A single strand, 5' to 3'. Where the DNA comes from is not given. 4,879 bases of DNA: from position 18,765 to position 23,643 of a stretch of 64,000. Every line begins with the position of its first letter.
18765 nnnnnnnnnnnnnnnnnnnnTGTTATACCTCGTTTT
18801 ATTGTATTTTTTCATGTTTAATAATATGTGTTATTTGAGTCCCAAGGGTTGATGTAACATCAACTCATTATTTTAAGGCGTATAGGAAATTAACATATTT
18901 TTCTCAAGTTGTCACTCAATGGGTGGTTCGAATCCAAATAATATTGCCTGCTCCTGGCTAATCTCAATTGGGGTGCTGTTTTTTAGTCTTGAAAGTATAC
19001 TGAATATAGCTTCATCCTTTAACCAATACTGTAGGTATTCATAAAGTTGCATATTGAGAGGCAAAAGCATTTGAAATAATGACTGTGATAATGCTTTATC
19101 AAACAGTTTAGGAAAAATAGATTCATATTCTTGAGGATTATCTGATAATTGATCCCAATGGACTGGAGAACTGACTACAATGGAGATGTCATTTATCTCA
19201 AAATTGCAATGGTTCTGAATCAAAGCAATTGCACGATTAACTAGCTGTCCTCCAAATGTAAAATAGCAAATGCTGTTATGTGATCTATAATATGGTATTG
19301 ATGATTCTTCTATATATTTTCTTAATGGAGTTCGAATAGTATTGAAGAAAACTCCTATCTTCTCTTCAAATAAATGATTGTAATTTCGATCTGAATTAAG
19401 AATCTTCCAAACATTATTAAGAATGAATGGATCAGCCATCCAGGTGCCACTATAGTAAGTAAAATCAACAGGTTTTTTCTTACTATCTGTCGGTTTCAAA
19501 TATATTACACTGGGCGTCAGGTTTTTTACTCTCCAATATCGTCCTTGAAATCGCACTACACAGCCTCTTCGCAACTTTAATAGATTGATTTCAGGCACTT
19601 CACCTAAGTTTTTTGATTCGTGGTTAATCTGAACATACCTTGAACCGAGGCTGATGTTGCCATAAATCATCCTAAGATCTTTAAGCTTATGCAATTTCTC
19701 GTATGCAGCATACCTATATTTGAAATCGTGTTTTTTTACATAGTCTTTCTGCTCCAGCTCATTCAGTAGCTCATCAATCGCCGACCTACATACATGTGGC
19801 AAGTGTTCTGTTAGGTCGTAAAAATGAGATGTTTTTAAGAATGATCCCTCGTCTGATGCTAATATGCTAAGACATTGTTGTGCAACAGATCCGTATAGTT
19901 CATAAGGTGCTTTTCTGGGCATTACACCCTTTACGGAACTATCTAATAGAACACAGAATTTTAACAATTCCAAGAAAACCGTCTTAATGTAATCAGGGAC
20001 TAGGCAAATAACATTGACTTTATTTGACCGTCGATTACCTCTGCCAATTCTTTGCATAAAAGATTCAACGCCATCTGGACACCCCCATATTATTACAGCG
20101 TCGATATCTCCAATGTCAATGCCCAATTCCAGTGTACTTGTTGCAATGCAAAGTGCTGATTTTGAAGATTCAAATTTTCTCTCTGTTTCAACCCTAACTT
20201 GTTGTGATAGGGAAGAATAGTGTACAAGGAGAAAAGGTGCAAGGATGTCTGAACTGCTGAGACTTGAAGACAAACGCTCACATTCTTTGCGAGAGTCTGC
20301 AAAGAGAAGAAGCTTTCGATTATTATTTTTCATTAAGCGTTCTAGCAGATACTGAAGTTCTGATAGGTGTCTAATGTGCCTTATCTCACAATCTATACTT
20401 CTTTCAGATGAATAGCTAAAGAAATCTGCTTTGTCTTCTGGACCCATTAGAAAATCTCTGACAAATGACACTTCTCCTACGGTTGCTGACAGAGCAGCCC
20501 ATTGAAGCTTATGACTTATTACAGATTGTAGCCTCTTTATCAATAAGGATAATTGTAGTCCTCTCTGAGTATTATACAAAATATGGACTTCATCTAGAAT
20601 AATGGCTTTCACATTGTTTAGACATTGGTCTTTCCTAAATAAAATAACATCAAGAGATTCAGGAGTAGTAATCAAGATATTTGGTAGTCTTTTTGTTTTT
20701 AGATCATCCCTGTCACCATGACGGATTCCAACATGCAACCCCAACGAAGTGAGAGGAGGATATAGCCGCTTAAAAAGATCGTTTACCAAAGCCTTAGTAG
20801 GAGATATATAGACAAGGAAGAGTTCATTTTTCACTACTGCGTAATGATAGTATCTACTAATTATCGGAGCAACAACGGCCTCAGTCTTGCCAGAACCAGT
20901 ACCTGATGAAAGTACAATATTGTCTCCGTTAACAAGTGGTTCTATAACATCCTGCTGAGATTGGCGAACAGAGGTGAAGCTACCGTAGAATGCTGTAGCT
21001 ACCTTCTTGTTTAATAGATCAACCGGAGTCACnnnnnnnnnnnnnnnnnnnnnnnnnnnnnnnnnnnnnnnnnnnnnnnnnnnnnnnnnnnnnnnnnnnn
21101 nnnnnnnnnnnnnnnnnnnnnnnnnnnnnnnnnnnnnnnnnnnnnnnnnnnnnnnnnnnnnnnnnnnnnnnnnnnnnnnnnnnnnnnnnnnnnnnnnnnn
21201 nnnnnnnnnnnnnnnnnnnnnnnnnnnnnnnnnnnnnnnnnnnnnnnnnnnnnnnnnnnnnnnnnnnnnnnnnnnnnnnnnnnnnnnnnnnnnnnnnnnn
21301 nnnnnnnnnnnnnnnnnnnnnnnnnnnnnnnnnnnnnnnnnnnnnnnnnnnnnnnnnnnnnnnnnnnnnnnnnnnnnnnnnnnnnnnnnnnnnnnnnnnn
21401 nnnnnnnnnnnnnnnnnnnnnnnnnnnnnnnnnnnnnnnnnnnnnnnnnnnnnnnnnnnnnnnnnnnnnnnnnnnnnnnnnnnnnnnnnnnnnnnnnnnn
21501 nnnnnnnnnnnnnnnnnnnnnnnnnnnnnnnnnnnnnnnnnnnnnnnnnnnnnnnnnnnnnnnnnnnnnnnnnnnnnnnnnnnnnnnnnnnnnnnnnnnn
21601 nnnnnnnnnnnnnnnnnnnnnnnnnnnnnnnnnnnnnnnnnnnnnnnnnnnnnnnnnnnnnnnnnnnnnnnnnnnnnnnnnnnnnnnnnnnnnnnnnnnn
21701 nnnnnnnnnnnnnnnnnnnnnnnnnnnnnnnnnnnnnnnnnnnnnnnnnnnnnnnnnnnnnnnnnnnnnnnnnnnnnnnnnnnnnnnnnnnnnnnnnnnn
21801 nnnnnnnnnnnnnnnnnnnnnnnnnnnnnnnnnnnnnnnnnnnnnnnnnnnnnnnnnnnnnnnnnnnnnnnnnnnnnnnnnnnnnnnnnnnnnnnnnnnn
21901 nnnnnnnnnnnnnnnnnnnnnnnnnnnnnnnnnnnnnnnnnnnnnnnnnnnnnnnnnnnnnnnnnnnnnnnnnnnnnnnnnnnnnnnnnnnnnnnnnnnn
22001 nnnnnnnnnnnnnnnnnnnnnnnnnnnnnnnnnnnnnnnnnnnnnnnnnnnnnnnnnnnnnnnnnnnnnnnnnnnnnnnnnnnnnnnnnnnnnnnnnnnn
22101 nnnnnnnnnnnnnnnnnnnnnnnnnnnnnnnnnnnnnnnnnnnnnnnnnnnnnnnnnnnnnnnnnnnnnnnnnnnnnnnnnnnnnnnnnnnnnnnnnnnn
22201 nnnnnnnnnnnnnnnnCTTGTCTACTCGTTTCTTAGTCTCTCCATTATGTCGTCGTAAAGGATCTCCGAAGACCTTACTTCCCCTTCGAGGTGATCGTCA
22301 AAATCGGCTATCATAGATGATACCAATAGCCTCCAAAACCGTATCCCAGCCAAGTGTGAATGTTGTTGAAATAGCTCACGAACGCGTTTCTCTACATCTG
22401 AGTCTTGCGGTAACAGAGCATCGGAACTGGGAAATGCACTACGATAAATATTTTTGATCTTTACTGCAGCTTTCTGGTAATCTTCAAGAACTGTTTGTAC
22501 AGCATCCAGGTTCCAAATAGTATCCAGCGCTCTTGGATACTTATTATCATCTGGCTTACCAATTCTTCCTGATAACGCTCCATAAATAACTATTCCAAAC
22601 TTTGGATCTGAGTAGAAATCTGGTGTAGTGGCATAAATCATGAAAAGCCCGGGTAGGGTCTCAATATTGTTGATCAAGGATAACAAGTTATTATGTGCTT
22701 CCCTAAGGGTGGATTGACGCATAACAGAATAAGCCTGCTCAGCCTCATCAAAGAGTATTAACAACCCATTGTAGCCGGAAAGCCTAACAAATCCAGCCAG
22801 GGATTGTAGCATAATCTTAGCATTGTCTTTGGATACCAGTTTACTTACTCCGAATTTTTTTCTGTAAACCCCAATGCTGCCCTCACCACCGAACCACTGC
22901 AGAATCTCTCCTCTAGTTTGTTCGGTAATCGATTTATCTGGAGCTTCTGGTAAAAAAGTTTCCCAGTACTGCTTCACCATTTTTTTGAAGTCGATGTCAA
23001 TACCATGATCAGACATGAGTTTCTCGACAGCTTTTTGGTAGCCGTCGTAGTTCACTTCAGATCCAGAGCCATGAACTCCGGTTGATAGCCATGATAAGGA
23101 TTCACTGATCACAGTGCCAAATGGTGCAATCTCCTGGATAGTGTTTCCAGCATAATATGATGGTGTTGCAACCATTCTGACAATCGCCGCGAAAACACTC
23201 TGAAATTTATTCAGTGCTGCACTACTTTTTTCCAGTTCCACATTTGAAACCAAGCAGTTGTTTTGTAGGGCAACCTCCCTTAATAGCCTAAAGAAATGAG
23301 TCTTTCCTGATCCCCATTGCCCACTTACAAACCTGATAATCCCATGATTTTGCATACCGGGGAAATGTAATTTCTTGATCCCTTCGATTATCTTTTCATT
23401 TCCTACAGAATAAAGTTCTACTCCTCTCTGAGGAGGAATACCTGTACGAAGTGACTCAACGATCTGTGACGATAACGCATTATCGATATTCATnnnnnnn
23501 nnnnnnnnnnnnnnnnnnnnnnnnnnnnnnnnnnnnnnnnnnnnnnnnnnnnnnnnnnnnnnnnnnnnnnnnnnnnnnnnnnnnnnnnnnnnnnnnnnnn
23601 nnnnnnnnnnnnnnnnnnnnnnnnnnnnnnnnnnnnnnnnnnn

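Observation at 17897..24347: Stand-alone operon of a coiled-coil protein, two BrxD/DUF2791-like ATPases, an Lhr/BrxHI-like helicase and a nuclease-fold protein: candidate undescribed defence system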

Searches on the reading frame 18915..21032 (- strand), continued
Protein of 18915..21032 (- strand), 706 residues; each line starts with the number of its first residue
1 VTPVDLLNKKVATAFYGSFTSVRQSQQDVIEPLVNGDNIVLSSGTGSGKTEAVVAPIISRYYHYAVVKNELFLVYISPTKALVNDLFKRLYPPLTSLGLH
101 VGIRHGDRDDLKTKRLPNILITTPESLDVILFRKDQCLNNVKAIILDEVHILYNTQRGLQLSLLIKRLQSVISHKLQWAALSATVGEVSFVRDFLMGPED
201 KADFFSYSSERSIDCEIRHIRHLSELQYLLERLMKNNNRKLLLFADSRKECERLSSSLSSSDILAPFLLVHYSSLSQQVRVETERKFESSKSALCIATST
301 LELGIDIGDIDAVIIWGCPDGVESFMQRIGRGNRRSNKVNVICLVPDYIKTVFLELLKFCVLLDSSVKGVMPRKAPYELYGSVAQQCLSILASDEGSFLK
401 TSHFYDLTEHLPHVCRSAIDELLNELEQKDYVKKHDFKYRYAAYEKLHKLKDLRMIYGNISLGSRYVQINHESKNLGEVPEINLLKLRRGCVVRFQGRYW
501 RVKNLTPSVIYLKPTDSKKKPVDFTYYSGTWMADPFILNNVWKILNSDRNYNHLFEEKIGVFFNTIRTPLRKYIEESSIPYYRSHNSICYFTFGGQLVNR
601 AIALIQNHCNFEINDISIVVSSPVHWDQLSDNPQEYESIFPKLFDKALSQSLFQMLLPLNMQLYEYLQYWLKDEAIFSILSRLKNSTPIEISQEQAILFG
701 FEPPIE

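Call 54: get_annotated_region(hit=H6, flank=8000)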
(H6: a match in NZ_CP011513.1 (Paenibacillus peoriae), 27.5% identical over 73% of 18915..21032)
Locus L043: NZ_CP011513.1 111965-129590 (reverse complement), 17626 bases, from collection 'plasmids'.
description: Paenibacillus peoriae strain HS311 plasmid unnamed, complete sequence
organism: Paenibacillus peoriae (NCBI taxid 59893)
taxonomy: Bacteria; Bacillota; Bacilli; Bacillales; Paenibacillaceae; Paenibacillus; Paenibacillus peoriae
host: -; source: cell culture,soil; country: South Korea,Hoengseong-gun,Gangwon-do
typing (MOB-suite, as given by PLSDB): non-mobilizable; replicon rep_cluster_2424
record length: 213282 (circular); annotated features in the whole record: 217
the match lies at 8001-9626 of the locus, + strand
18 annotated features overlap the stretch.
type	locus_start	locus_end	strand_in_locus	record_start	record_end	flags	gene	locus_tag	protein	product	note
CDS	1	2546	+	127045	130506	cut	-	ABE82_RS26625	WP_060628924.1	hypothetical protein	-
CDS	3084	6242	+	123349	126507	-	-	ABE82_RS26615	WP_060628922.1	TerB N-terminal domain-containing protein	-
CDS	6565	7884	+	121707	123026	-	-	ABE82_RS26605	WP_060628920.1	ATP-binding protein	-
CDS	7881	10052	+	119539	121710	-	-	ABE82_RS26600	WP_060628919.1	DEAD/DEAH box helicase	-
CDS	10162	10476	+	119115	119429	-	-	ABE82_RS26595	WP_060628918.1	hypothetical protein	-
CDS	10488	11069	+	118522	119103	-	-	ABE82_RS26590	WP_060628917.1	phospholipase D-like domain-containing protein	-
CDS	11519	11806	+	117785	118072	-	-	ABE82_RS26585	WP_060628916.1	hypothetical protein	-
CDS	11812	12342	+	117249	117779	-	-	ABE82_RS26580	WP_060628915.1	hypothetical protein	-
CDS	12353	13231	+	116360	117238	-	-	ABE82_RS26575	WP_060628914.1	hypothetical protein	-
CDS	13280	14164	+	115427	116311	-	-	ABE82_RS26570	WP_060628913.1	hypothetical protein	-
CDS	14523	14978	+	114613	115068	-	-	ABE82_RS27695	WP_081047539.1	hypothetical protein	-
CDS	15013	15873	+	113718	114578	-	dcm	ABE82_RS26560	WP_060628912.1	DNA (cytosine-5-)-methyltransferase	GO:0006304 - DNA modification [Evidence IEA]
CDS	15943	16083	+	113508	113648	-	-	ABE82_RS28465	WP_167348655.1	hypothetical protein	-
CDS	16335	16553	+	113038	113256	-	-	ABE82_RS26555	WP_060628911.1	hypothetical protein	-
CDS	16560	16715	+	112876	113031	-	-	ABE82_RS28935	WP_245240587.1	hypothetical protein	-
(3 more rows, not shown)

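Call 55: get_annotated_region(hit=H21, flank=8000)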
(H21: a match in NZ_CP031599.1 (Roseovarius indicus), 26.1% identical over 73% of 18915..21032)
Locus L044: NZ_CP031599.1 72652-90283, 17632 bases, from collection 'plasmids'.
description: Roseovarius indicus strain DSM 26383 plasmid pRIdsm_01, complete sequence
organism: Roseovarius indicus (NCBI taxid 540747)
taxonomy: Bacteria; Pseudomonadota; Alphaproteobacteria; Rhodobacterales; Roseobacteraceae; Roseovarius; Roseovarius indicus
host: -; source: pure culture; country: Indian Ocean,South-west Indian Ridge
typing (MOB-suite, as given by PLSDB): conjugative; replicon rep_cluster_599; relaxase MOBP,MOBP; mating-pair formation MPF_T
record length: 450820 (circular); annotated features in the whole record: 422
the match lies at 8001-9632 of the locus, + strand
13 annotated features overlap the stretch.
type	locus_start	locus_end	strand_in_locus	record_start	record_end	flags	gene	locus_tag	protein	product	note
CDS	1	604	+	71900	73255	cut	-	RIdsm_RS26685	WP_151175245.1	ISKra4 family transposase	-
CDS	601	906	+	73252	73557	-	-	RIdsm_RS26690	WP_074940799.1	hypothetical protein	-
CDS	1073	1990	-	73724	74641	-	-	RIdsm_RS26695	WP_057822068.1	nucleotidyl transferase AbiEii/AbiGii toxin family protein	-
CDS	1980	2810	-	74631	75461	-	-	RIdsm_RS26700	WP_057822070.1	type IV toxin-antitoxin system AbiEi family antitoxin domain-containing protein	-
CDS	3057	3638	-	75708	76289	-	-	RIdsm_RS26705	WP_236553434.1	plasmid pRiA4b ORF-3 family protein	-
CDS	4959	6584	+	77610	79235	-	-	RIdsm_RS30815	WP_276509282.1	TerB N-terminal domain-containing protein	-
CDS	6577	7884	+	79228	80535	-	-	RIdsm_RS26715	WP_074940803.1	ATP-binding protein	-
CDS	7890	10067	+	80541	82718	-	-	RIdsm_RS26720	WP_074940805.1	DEAD/DEAH box helicase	-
CDS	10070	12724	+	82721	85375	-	-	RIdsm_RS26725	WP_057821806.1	PD-(D/E)XK nuclease family protein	-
CDS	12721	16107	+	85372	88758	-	-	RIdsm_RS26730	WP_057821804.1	UvrD-helicase domain-containing protein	-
CDS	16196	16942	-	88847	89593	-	-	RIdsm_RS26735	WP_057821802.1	RES family NAD+ phosphorylase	-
CDS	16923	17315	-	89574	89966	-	-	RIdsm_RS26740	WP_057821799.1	antitoxin Xre/MbcA/ParS toxin-binding domain-containing protein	-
CDS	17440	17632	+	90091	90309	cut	-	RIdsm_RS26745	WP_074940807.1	hypothetical protein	-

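Call 61: search_protein_families(library=pfam, proteins=[L041:2360-4669:+, L044:4959-6584:+, L039:5700-6539:+, L040:5680-6519:+, L039:1-2052:+], max_evalue=0.01)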
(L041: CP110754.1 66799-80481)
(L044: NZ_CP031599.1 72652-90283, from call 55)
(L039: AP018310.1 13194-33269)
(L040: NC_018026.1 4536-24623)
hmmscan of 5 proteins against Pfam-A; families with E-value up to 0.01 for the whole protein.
L041:2360-4669:+ (769 aa): 3 families
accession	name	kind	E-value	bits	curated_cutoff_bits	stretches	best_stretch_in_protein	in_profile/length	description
PF13208.11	TerB_N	-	3.8e-46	157.9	25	1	98-309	2-207/207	TerB N-terminal domain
PF15615.11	TerB_C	-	6.6e-26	91.7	26.3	1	643-768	9-148/148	TerB-C domain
PF05099.18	TerB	-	7.3e-08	33.2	24.4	1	518-624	6-113/118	Tellurite resistance protein TerB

L044:4959-6584:+ (541 aa): 4 families
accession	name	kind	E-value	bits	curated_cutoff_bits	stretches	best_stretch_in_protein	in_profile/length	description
PF15615.11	TerB_C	-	1.9e-23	83.7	26.3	1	412-530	14-147/148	TerB-C domain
PF13208.11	TerB_N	-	1.3e-09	38.5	25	1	8-60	155-207/207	TerB N-terminal domain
PF05099.18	TerB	-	5.8e-09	36.7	24.4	1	272-376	5-111/118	Tellurite resistance protein TerB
PF04391.17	DUF533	-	3.2e-08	33.8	29.6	2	336-375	67-106/178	Protein of unknown function (DUF533)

L039:5700-6539:+ (279 aa): 0 families

L040:5680-6519:+ (279 aa): 0 families

L039:1-2052:+ (683 aa): 1 family
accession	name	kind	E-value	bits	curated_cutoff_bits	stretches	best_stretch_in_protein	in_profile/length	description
PF08665.17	PglZ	-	1.5e-11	45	25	1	206-388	1-177/179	PglZ domain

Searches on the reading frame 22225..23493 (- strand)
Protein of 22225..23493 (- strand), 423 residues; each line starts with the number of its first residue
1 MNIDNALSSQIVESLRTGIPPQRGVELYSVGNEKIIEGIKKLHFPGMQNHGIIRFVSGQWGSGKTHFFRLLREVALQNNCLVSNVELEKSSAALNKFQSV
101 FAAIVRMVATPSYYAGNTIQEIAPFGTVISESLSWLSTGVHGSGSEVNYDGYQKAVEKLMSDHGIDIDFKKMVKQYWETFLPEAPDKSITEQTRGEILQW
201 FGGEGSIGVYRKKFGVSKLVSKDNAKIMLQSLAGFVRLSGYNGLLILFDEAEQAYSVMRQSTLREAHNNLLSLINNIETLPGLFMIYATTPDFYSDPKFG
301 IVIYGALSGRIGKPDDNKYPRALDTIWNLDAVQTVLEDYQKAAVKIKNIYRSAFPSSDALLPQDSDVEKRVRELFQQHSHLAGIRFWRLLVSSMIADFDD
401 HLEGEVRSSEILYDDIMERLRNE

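Call 3: search_protein_families(library=pfam, proteins=[window:22225-23493:-], max_evalue=1)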
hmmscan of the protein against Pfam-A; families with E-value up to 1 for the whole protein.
window:22225-23493:- (423 aa): 8 families
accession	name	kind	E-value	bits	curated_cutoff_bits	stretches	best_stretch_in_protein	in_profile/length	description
PF10923.14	BrxC_BrxD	-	7.6e-47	160.6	22.2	1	5-377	3-375/414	BREX system ATP-binding protein BrxC/D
PF07693.20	KAP_NTPase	-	0.00037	20.3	20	1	51-106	20-77/293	KAP family P-loop domain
PF13401.12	AAA_22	-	0.02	15.6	27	0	55-109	9-59/130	AAA domain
PF13191.12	AAA_16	-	0.047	14.6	32.6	1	55-254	28-144/167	AAA ATPase domain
PF20644.2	Rrn7_cyclin_N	-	0.06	13.9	24.1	1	153-192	6-45/126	Rrn7/TAF1B, N-terminal cyclin domain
PF10553.14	MSV199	-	0.11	13.2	22.4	1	156-215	3-55/132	MSV199 domain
PF06414.18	Zeta_toxin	-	0.15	11.9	22.3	1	52-81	17-47/199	Zeta toxin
PF05729.18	NACHT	-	0.21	11.8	26.7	0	242-292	81-131/167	NACHT domain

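Call 4: search_protein_families(library=padloc, proteins=[window:22225-23493:-], max_evalue=1)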
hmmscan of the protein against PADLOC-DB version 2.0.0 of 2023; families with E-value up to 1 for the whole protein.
window:22225-23493:- (423 aa): 4 families
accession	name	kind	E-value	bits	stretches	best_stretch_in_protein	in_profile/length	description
PDLC02494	BrxD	-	6.2e-36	122.5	1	5-355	6-351/440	BrxD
PDLC03959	SngB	-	1.2e-29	101.7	1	2-318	5-325/439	-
PDLC05031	PDC-S49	-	0.033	11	1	56-73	29-46/624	-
PDLC05030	PDC-S49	-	0.042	10.5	1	47-69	16-38/629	-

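Call 5: search_protein_families(library=ncbifam, proteins=[window:22225-23493:-], max_evalue=1)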
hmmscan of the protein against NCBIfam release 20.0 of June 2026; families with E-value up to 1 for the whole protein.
window:22225-23493:- (423 aa): 3 families
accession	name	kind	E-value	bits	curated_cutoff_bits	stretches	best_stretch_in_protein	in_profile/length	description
NF033438.1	BREX_BrxD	equivalog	7.9e-35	120.7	350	1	8-359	5-351/423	BREX system ATP-binding protein BrxD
NF047389.1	ATPase_Sll1717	subfamily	0.029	13.5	75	1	53-258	31-201/454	P-loop ATPase, Sll1717 family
TIGR03420.1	DnaA_homol_Hda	equivalog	0.15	11.6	194.8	1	29-92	19-79/226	DnaA regulatory inactivator Hda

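Call 8: search_protein_families(library=phrogs, proteins=[window:22225-23493:-], max_evalue=0.1)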
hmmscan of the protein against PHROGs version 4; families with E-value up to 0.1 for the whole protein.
window:22225-23493:- (423 aa): 0 families

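Call 10: search_solved_structures(query=window:22225-23493:-, max_evalue=0.01)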
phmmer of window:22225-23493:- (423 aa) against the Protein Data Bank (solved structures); distinct sequences matched with E-value up to 0.01: 0.
